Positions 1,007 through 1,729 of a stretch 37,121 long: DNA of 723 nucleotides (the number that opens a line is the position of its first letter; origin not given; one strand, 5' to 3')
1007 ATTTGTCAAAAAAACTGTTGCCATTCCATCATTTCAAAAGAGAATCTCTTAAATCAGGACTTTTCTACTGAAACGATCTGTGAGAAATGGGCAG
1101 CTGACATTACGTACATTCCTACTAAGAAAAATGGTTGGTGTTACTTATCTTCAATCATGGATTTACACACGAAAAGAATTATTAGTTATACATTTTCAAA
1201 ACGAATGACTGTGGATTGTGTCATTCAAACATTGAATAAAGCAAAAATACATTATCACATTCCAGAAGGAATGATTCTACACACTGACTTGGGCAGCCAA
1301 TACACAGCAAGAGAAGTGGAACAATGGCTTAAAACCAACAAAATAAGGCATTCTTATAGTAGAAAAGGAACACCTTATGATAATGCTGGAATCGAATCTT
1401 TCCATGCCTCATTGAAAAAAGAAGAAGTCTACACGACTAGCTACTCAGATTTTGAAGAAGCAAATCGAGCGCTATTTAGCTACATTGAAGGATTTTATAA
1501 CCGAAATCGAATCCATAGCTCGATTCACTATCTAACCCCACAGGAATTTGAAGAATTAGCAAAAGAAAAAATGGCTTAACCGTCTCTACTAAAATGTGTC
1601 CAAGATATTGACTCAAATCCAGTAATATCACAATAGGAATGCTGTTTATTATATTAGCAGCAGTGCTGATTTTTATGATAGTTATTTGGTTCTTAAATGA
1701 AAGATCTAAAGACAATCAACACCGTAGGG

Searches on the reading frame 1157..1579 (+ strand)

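Call 16: search_protein_families(library=ncbifam, proteins=[window:1157-1579:+])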
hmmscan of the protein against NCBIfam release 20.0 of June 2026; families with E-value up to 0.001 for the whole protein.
window:1157-1579:+ (140 aa): 2 families
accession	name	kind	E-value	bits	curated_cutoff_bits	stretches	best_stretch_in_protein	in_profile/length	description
NF033516.0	transpos_IS3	equivalog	4.5e-45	154.5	160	1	1-132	239-369/369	IS3 family transposase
NF033577.2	transpos_IS481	equivalog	8.1e-20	71.5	224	1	1-130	154-282/284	IS481 family transposase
